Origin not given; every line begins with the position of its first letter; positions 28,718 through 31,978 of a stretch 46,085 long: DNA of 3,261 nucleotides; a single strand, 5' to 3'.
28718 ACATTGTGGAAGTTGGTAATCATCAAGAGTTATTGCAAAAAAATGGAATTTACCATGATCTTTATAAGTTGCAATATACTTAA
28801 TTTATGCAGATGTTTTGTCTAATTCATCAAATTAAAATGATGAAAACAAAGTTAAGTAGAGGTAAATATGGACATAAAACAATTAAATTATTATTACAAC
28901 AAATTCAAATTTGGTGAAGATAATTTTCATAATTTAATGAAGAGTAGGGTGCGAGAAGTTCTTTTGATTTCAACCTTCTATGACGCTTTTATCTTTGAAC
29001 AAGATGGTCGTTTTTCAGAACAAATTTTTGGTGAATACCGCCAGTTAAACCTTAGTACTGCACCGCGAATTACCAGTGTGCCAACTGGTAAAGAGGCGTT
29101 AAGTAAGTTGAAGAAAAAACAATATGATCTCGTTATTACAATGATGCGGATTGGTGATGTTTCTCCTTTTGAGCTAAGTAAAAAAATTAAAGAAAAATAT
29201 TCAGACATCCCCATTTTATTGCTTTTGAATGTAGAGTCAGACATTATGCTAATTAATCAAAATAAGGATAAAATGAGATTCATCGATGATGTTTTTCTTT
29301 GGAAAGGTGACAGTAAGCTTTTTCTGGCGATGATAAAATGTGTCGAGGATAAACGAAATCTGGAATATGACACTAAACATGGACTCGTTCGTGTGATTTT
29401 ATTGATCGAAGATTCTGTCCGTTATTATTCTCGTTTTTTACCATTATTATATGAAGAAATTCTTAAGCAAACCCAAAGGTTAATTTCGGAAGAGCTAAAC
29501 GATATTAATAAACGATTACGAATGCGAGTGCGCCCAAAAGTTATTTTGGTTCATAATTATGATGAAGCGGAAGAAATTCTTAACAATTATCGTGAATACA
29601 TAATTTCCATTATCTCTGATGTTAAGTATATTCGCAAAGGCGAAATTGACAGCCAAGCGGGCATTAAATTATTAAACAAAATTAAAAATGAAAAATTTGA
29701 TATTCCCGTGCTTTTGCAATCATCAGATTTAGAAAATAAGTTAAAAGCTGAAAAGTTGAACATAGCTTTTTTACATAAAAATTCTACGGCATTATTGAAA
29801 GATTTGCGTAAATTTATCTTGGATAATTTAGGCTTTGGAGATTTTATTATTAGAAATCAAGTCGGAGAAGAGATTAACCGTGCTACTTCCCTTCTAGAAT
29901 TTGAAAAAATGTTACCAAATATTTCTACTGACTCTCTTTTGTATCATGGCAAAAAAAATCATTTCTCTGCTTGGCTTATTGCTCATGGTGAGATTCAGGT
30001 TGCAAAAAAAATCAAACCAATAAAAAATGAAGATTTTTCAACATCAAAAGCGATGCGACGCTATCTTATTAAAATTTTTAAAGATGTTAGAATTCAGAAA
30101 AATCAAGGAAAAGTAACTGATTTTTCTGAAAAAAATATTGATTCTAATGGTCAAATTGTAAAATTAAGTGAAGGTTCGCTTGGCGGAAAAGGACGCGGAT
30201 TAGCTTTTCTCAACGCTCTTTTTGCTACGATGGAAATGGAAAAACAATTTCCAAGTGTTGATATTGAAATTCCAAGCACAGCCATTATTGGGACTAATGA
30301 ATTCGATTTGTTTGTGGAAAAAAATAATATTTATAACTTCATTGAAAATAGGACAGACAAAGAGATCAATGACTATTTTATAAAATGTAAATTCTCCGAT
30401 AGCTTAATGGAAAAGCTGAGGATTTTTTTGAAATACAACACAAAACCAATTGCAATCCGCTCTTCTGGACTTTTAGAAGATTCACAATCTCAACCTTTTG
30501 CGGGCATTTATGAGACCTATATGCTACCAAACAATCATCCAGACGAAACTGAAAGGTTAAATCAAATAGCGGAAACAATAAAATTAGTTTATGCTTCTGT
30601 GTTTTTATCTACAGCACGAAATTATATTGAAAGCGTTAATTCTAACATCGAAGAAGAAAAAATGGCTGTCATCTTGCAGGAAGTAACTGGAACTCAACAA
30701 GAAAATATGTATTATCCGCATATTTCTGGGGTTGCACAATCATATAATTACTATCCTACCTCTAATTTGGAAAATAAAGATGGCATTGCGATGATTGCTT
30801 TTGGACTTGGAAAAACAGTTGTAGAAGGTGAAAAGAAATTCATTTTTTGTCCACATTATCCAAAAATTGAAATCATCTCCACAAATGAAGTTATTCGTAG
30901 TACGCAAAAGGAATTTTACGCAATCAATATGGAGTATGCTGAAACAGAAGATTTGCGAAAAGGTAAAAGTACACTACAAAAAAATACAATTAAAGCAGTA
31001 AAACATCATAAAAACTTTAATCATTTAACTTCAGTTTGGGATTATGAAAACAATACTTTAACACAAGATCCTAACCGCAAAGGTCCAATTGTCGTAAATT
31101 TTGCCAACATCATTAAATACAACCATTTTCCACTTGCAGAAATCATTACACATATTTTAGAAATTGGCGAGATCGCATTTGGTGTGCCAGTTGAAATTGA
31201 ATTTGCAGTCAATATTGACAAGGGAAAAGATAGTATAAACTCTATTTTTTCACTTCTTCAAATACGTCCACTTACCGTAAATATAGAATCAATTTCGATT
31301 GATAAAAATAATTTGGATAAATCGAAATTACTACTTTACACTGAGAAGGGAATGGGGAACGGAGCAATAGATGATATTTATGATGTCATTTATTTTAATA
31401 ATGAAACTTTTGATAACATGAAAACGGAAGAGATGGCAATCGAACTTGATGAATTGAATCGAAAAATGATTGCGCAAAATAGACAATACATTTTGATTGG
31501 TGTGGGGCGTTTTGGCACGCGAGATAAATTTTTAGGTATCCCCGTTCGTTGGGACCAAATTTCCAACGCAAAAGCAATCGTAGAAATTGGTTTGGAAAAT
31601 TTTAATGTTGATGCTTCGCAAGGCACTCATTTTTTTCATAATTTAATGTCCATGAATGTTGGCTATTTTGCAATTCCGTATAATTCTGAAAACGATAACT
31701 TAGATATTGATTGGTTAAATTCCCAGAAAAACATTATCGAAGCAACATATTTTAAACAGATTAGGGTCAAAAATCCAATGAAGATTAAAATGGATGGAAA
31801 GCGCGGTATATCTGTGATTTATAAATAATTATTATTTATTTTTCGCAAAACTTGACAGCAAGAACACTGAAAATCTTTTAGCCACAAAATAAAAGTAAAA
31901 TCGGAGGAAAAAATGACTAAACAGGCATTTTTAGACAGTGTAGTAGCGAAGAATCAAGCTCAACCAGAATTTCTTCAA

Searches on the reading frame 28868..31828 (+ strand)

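Call 3: search_protein_families(library=pfam, proteins=[window:28868-31828:+], max_evalue=0.01)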
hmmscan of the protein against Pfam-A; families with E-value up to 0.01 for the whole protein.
window:28868-31828:+ (986 aa): 4 families
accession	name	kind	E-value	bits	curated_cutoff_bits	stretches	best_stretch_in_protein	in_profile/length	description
PF01326.24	PPDK_N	-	6.6e-38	131.2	27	1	437-809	3-316/328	Pyruvate phosphate dikinase, AMP/ATP-binding domain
PF00072.30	Response_reg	-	1.5e-08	35.2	30.2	1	60-120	18-77/111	Response regulator receiver domain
PF19027.5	DUF5752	-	0.00013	21.8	23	1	337-404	132-207/208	Family of unknown function (DUF5752)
PF03709.21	OKR_DC_1_N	-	0.001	19.7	29.3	0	224-293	19-79/111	Orn/Lys/Arg decarboxylase, N-terminal domain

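Call 4: search_protein_families(library=ncbifam, proteins=[window:28868-31828:+], max_evalue=0.01)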
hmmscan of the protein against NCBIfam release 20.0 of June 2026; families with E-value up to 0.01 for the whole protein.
window:28868-31828:+ (986 aa): 21 families
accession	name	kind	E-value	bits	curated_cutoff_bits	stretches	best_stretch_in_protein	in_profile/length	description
NF052631.1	prodigiosin_PigC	equivalog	2e-15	55.7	1300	1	465-654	30-204/883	prodigiosin ligase PigC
NF004881.0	PRK06241.2-2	equivalog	1.5e-13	49.9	883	1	464-654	32-217/898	phosphoenolpyruvate synthase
TIGR01418.1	PEP_synth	equivalog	5.3e-12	44.9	739.75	1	456-807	25-334/784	pyruvate, water dikinase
NF005057.0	PRK06464.1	equivalog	2e-10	39.4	598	1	456-832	30-366/798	phosphoenolpyruvate synthase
NF052632.1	undecylprod_RedH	equivalog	1.8e-07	29.5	1350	1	465-609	31-166/880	undecylprodigiosin ligase RedH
NF041946.1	LuxO_transreg_Vib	equivalog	6.3e-06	25.2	800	1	68-122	23-77/463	quorum-sensing sigma-54 dependent transcriptional regulator LuxO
NF004883.0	PRK06241.2-4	equivalog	1.8e-05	23.1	1063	1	427-655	21-234/928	phosphoenolpyruvate synthase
NF008296.0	PRK11083.1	equivalog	6.3e-05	22.5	273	1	70-123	32-84/228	two-component system response regulator CreB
NF033117.2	vanR_ACDEGLN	exception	0.00018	21.1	350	1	68-127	25-83/226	VanR-ABDEGLN family response regulator transcription factor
NF004877.0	PRK06241.1-2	subfamily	0.00019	19.9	866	1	498-689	85-253/869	phosphoenolpyruvate synthase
NF006900.1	PRK09390.1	equivalog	0.00029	20.4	255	0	76-129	39-91/203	response regulator FixJ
NF045991.1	RespRegCtrARhodob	equivalog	0.00032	20.5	350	1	66-123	25-82/224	response regulator transcription factor CtrA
NF041857.1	RIF_Ptrans_rph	equivalog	0.00056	18.4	999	1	508-654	89-219/864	rifamycin-inactivating phosphotransferase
NF007969.0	PRK10693.1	equivalog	0.00085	18.4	329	0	66-123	32-89/337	two-component system response regulator RssB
NF041734.1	resp_reg_RppA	equivalog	0.0022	17.4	250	0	71-120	30-81/229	two-component system response regulator RppA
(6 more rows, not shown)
